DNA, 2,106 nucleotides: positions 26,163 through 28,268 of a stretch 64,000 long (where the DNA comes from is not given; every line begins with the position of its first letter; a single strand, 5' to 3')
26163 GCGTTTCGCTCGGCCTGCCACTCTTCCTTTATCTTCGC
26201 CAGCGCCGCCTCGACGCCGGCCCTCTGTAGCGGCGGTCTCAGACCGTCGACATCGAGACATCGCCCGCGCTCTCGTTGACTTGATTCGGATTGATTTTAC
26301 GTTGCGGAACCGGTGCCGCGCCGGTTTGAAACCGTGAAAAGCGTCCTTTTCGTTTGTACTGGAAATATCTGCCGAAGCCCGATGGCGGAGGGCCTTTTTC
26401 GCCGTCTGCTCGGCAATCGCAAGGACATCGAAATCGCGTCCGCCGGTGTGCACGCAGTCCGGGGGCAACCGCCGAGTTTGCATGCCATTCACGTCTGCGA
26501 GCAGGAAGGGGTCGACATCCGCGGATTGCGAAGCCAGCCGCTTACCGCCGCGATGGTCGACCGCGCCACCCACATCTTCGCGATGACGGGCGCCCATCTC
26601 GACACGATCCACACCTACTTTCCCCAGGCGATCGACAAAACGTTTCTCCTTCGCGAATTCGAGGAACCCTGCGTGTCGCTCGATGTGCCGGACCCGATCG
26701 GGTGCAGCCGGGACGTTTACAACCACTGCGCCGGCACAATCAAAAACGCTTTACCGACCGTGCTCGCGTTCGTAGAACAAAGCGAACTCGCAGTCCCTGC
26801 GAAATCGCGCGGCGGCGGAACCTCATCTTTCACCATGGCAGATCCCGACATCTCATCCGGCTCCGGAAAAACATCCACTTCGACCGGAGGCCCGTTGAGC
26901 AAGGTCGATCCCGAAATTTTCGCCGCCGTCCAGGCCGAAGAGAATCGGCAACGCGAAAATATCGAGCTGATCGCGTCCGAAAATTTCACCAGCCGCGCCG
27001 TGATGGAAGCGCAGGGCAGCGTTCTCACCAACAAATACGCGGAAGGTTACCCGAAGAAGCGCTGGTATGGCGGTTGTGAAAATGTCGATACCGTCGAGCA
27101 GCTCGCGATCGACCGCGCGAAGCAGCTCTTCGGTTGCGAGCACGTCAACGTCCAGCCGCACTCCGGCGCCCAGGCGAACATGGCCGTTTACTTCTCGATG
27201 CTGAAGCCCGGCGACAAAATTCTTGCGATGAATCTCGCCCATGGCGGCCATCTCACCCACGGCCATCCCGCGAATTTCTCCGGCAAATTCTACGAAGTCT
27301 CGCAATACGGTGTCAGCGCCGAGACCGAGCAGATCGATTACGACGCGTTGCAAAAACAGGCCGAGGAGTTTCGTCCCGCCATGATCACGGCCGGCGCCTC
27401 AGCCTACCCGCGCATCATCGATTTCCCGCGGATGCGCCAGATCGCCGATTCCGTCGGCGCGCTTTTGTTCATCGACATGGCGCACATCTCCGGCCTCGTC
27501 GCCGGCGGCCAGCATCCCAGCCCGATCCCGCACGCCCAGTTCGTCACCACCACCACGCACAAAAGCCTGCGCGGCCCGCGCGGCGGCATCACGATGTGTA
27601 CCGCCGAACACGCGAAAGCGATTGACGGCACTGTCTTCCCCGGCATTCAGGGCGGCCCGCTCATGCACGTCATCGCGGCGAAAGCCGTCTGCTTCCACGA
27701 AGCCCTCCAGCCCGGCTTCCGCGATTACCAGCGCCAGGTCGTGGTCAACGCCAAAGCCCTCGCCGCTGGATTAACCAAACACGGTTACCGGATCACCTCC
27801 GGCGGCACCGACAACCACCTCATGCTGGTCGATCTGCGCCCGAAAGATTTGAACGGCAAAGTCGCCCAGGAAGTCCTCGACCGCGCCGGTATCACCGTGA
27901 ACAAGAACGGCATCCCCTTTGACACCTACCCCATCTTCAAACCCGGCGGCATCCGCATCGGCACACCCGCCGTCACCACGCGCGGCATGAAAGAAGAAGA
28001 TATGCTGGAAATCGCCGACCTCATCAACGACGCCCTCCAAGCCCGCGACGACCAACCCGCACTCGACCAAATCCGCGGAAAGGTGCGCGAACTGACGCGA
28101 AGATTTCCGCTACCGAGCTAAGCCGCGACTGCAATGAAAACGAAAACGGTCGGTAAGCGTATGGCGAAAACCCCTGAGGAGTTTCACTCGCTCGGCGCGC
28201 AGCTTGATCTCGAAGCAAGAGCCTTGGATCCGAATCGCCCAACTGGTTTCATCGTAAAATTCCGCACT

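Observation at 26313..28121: LMW phosphotyrosine/arginine phosphatase domain joined in frame to serine hydroxymethyltransferase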

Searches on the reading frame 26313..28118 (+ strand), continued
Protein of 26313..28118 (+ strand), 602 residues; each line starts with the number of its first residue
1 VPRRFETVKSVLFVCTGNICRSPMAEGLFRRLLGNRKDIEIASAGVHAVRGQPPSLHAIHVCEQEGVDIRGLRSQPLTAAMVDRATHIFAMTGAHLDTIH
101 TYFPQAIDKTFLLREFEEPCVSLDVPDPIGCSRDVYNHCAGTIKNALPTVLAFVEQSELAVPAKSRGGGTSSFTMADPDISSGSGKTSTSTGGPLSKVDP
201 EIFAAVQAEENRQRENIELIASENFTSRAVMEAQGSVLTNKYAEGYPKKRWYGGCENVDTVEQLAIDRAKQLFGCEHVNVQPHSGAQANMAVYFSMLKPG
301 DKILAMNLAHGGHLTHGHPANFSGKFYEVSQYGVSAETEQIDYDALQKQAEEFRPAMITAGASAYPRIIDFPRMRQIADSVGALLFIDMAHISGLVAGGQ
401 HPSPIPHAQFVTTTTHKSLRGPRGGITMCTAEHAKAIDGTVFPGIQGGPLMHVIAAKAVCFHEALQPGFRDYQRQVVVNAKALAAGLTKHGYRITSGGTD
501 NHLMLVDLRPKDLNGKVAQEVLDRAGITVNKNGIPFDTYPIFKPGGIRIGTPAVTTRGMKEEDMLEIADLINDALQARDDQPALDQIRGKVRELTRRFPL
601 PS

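Call 51: predict_structure(alignment_id=A1)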
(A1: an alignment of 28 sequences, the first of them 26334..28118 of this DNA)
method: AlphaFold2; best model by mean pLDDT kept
length: 595 residues; sequences in the alignment: 28
mean_pLDDT: 44.3   pTM: 0.31
mean pLDDT of the five models: 44.3, 41.9, 40.3, 38.3, 33.3
residues with pLDDT >= 90: 1; 70-90: 81; 50-70: 116; < 50: 397
segments of 3 or more residues with pLDDT < 50: 9-23, 25-32, 36-51, 107-288, 301-320, 355-360, 381-467, 487-504, 522-550, 591-595
pLDDT, mean of each block of 10 residues (from residue 1): 53 42 48 48 44 52 56 72 58 72 54 25 28 31 30 30 25 27 37 43 31 23 22 23 24 36 33 26 41 61 43 34 50 69 79 49 65 71 32 25 24 25 30 26 26 27 43 61 56 36 55 73 35 35 39 70 84 88 71 33
secondary structure, 60 per line:
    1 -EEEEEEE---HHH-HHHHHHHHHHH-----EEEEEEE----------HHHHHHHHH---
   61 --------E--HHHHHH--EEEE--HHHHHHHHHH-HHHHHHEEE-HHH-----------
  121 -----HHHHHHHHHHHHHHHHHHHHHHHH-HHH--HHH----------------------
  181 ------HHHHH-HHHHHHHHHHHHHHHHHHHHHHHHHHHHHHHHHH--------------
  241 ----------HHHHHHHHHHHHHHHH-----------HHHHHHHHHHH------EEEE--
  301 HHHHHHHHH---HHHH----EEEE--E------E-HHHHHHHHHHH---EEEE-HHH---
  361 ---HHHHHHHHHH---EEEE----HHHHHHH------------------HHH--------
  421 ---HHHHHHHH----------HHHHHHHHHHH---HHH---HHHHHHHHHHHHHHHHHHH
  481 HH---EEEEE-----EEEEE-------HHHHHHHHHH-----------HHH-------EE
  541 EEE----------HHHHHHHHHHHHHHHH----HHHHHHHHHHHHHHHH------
elements in order: E2-8 H16-26 E32-38 H49-57 H72-77 E80-83 H86-95 H97-102 E103-105 H126-149 H187-191 H193-226 H251-266 H278-288 E295-298 H301-309 H313-316 E321-324 H336-346 E350-353 H364-373 E377-380 H385-391 H424-431 H442-452 H462-482 E486-490 E496-500 H508-517 E539-543 H554-569 H574-589

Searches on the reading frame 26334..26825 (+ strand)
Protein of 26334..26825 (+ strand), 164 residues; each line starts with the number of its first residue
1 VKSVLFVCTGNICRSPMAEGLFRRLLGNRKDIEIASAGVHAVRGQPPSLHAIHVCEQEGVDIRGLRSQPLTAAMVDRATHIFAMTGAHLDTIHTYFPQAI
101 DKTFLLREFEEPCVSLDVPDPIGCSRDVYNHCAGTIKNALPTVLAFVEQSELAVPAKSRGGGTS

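Call 16: search_protein_representatives(protein=window:26334-26825:+)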
Query: 164 residues. Proteins with E-value up to 0.001 (for the whole library): 18195; up to 1e-10: 5864; up to 1e-30: 67. The best 150 are listed.
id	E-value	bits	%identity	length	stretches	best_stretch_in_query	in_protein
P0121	1.3e-75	269.2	76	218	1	1-161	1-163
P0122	5.0e-71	254.3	74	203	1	1-156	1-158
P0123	2.3e-63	229.3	76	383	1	17-163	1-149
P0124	1.0e-60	220.7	84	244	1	44-164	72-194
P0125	4.3e-53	195.9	82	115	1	1-106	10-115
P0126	1.4e-51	191.0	33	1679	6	2-147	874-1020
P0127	2.4e-50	187.0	68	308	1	17-150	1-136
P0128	3.1e-45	170.4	54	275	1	2-149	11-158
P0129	5.3e-45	169.7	55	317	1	2-157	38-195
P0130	5.1e-42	160.0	82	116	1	1-89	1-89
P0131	5.8e-42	159.8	53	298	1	3-155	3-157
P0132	1.7e-41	158.3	66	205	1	49-164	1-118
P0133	7.0e-41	156.3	76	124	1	25-121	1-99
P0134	1.4e-40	155.3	53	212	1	3-153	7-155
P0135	9.3e-40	152.6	50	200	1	1-154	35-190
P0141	7.9e-38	146.3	50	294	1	1-154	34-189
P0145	3.7e-37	144.2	47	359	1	1-161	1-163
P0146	4.3e-37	144.0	47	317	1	1-154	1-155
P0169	1.4e-33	132.5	46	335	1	1-155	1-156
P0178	3.0e-32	128.2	47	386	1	2-150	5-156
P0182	6.9e-32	127.0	46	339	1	4-151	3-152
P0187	9.4e-31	123.3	43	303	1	2-149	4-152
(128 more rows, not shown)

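Call 17: search_protein_families(library=pfam, proteins=[P0128, P0129, P0131, P0141, P0145, P0146, P0169, P0178, P0182, P0187], max_evalue=0.001)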
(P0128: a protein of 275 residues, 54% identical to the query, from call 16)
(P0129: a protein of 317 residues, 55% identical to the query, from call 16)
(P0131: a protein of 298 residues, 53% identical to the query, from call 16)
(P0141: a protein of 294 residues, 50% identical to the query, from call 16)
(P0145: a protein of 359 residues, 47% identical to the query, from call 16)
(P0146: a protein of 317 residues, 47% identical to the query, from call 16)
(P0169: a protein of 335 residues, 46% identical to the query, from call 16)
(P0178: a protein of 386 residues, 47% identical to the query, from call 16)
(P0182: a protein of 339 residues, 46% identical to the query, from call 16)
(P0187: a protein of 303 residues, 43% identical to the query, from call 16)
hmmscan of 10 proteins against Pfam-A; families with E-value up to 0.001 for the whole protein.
P0128 (275 aa): 2 families
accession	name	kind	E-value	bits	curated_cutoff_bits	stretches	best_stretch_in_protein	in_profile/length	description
PF01451.26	LMWPc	-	1.5e-34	119.7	23.2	1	13-153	1-144/144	Low molecular weight phosphotyrosine protein phosphatase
PF00464.25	SHMT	-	7.2e-28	97.7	27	1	179-242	1-64/399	Serine hydroxymethyltransferase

P0129 (317 aa): 2 families
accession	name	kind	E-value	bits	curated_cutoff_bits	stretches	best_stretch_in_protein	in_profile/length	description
PF01451.26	LMWPc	-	6.9e-29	101.3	23.2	1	41-179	2-141/144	Low molecular weight phosphotyrosine protein phosphatase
PF00464.25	SHMT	-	1.1e-18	67.5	27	1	209-261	1-53/399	Serine hydroxymethyltransferase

P0131 (298 aa): 2 families
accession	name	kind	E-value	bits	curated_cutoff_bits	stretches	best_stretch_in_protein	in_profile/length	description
PF01451.26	LMWPc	-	7.7e-29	101.2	23.2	1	4-146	1-144/144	Low molecular weight phosphotyrosine protein phosphatase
PF02502.23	LacAB_rpiB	-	6.4e-13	49.3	24.7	1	169-293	2-124/138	Ribose/Galactose Isomerase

P0141 (294 aa): 2 families
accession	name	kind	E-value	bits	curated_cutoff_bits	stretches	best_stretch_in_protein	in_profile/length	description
PF01451.26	LMWPc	-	1.4e-30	106.9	23.2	1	37-176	1-141/144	Low molecular weight phosphotyrosine protein phosphatase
PF00588.24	SpoU_methylase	-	1.3e-17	64.7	29.7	1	205-285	64-142/142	SpoU rRNA Methylase family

P0145 (359 aa): 3 families
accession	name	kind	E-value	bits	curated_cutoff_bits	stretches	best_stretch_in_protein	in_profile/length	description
PF01451.26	LMWPc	-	1.1e-26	94.2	23.2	1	4-143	1-141/144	Low molecular weight phosphotyrosine protein phosphatase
PF02502.23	LacAB_rpiB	-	3.6e-17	63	24.7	1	167-306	1-138/138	Ribose/Galactose Isomerase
PF00464.25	SHMT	-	1.3e-07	31.1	27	1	328-358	12-42/399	Serine hydroxymethyltransferase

P0146 (317 aa): 2 families
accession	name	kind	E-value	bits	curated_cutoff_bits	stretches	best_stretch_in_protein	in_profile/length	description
PF01451.26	LMWPc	-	1e-30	107.3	23.2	1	4-142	1-141/144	Low molecular weight phosphotyrosine protein phosphatase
PF02502.23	LacAB_rpiB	-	5.7e-13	49.5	24.7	1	173-227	1-55/138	Ribose/Galactose Isomerase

P0169 (335 aa): 2 families
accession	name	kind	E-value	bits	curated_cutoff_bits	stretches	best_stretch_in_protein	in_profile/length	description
PF02502.23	LacAB_rpiB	-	1e-48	165.2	24.7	1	173-309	1-135/138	Ribose/Galactose Isomerase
PF01451.26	LMWPc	-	6e-27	95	23.2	1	4-142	1-141/144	Low molecular weight phosphotyrosine protein phosphatase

P0178 (386 aa): 3 families
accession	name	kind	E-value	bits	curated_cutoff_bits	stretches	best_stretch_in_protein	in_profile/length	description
PF02502.23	LacAB_rpiB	-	2.8e-52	176.8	24.7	1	171-308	1-138/138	Ribose/Galactose Isomerase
PF01451.26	LMWPc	-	2e-33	116.1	23.2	1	7-150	1-144/144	Low molecular weight phosphotyrosine protein phosphatase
PF00464.25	SHMT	-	2.9e-26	92.4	27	1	318-386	2-70/399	Serine hydroxymethyltransferase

P0182 (339 aa): 2 families
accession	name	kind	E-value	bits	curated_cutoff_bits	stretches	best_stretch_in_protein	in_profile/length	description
PF01451.26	LMWPc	-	5e-31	108.3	23.2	1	3-145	1-144/144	Low molecular weight phosphotyrosine protein phosphatase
PF02502.23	LacAB_rpiB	-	1.9e-11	44.5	24.7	1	169-309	1-133/138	Ribose/Galactose Isomerase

P0187 (303 aa): 2 families
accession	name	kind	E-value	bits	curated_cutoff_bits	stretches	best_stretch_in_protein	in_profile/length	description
PF02502.23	LacAB_rpiB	-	6.2e-58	195.1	24.7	1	159-296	1-138/138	Ribose/Galactose Isomerase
PF01451.26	LMWPc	-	2.8e-37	128.6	23.2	1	6-146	1-143/144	Low molecular weight phosphotyrosine protein phosphatase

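Call 30: search_solved_structures(query=window:26334-26825:+, max_evalue=1e-8, show_alignments=3)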
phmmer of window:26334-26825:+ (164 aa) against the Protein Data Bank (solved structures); distinct sequences matched with E-value up to 1e-8: 20.
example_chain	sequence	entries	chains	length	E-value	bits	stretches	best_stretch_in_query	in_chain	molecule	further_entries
4pic_A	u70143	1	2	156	4.7e-25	91.8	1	4-139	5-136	Arginine phosphatase Ywle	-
4egs_A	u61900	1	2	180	1.1e-21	80.8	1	3-138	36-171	Ribose 5-phosphate isomerase RpiB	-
4eti_A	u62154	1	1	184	3.5e-19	72.7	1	3-138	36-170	Low molecular weight protein-tyrosine-phosphatase ywlE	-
1zgg_A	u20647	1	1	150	5.3e-19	72.1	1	4-138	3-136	Putative low molecular weight protein-tyrosine-phosphatase ywlE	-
4kk3_A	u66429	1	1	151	5.3e-19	72.1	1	4-138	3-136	Low molecular weight protein-tyrosine-phosphatase YwlE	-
4etn_A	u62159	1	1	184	8.9e-18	68.1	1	3-138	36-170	Low molecular weight protein-tyrosine-phosphatase ywlE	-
4kk4_A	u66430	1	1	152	1.4e-17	67.5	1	4-139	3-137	Low molecular weight protein-tyrosine-phosphatase YwlE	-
2wmy_A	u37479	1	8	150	2.5e-17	66.6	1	3-131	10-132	PUTATIVE ACID PHOSPHATASE WZB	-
2wja_A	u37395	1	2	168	3.4e-17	66.2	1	3-131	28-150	PUTATIVE ACID PHOSPHATASE WZB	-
7dhd_A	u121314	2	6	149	6.7e-17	65.3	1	3-138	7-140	Protein-tyrosine-phosphatase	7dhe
7dhf_A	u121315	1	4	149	1.2e-15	61.2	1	3-138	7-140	Protein-tyrosine-phosphatase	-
2cwd_A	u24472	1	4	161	2.5e-14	56.9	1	4-138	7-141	low molecular weight phosphotyrosine protein phosphatase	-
4d74_A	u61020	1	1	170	5.8e-14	55.7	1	2-140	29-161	PROTEIN-TYROSINE-PHOSPHATASE AMSI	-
1p8a_A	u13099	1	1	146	1.2e-13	54.7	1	2-98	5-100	protein tyrosine phosphatase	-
3rof_A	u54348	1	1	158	4.8e-13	52.7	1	2-125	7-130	Low molecular weight protein-tyrosine-phosphatase ptpA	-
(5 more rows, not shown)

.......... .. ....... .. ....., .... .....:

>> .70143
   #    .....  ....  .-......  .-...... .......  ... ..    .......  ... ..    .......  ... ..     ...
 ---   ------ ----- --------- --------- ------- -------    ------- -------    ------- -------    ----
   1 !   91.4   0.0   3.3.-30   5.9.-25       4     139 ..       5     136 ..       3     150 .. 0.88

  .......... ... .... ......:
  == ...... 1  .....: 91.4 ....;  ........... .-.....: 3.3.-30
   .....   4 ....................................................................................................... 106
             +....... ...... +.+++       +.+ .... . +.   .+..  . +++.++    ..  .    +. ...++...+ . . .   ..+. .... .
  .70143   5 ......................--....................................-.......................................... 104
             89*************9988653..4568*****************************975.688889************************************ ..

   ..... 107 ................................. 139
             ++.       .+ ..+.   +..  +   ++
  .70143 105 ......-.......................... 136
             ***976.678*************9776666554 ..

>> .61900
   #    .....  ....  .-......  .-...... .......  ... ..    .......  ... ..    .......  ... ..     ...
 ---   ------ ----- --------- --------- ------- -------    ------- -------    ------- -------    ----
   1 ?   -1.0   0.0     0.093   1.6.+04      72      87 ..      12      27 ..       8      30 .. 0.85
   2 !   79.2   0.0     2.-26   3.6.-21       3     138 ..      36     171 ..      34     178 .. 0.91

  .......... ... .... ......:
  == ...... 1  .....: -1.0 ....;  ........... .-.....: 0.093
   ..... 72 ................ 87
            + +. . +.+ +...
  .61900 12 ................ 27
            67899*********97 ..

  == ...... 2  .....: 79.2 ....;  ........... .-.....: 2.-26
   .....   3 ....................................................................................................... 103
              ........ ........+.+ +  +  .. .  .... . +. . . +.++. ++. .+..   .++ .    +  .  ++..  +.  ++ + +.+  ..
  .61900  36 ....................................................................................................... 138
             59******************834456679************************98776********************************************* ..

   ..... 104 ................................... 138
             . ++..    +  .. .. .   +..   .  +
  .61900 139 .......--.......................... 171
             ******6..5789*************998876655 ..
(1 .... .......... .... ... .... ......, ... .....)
